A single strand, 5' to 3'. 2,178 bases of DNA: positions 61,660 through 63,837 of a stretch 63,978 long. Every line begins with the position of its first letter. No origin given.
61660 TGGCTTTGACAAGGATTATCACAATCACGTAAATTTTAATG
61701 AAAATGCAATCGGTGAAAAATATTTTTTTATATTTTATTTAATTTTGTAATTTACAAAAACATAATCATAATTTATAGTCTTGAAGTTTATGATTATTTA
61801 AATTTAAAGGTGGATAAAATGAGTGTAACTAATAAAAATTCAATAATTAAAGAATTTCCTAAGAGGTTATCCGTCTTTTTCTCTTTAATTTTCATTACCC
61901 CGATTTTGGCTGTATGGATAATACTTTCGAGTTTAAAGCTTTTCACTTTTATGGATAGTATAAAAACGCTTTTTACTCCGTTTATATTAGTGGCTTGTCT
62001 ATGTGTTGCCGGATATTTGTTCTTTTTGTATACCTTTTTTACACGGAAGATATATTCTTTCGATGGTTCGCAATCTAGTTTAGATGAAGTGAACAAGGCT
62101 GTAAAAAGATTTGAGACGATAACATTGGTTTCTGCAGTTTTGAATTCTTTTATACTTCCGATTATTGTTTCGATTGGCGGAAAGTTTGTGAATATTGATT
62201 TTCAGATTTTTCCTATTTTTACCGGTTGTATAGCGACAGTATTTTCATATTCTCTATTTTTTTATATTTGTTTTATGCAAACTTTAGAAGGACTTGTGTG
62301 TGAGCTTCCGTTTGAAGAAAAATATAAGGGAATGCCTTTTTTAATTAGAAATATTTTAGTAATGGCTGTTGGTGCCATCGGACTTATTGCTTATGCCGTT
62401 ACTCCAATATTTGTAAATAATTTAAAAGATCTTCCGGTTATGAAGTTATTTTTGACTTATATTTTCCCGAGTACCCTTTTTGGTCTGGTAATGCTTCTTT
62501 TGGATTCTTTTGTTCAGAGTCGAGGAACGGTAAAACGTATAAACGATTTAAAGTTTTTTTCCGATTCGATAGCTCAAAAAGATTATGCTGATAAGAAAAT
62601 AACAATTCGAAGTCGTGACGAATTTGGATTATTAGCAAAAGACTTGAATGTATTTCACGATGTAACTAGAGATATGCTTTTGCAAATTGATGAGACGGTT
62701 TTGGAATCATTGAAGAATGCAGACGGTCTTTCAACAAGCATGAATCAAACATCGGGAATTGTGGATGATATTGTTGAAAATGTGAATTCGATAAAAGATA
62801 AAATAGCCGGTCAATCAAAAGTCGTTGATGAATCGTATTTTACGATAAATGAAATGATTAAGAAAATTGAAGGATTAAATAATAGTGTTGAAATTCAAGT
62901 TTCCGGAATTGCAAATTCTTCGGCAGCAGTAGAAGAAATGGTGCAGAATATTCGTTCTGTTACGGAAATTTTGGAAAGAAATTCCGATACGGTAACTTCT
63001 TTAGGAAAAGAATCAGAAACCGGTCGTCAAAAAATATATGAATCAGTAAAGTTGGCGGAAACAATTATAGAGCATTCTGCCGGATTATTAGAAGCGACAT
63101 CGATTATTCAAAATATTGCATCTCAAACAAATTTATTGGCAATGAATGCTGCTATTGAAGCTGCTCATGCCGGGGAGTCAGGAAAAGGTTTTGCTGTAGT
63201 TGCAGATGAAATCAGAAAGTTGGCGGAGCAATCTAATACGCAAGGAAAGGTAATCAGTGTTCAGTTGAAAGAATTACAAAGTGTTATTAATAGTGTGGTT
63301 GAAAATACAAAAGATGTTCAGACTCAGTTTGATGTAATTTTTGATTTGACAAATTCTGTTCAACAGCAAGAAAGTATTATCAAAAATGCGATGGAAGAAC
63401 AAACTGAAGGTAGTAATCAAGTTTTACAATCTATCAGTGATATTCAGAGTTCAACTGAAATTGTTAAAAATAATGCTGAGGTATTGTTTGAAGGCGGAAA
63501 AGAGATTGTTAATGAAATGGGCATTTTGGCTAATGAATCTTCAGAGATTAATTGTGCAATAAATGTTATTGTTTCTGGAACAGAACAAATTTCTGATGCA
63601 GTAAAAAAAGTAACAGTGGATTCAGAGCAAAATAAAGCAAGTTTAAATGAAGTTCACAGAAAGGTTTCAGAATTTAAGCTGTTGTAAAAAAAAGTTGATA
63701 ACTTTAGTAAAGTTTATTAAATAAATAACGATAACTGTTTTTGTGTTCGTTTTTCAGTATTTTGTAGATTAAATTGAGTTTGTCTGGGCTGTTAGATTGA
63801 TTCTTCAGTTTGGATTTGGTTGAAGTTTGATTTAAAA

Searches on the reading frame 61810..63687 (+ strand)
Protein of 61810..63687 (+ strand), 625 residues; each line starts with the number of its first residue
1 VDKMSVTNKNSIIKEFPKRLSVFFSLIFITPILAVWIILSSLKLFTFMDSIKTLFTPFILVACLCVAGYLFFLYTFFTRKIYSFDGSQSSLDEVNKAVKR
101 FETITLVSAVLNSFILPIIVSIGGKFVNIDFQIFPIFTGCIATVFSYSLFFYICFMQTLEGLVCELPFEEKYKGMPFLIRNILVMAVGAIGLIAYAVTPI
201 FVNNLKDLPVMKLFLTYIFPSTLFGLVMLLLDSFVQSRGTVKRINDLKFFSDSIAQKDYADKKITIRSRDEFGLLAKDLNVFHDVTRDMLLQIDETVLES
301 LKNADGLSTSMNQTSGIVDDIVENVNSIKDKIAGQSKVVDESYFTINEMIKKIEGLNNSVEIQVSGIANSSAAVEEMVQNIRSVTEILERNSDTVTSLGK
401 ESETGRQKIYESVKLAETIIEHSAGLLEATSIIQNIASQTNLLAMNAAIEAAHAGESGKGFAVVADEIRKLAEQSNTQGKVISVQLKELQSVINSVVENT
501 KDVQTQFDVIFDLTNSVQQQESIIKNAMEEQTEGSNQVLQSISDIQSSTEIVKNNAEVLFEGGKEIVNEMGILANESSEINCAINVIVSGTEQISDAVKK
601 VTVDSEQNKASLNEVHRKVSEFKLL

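Call 76: search_protein_families(library=pfam, proteins=[window:61810-63687:+], max_evalue=0.0001)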
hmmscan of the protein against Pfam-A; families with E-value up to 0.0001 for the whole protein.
window:61810-63687:+ (625 aa): 2 families
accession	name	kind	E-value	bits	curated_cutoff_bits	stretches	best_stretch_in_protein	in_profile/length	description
PF00015.26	MCPsignal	-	1.1e-27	97.4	34.6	1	398-548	7-157/172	Methyl-accepting chemotaxis protein (MCP) signalling domain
PF04108.17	ATG17_like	-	6.3e-05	23.1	43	0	466-623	112-259/355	Autophagy protein ATG17-like domain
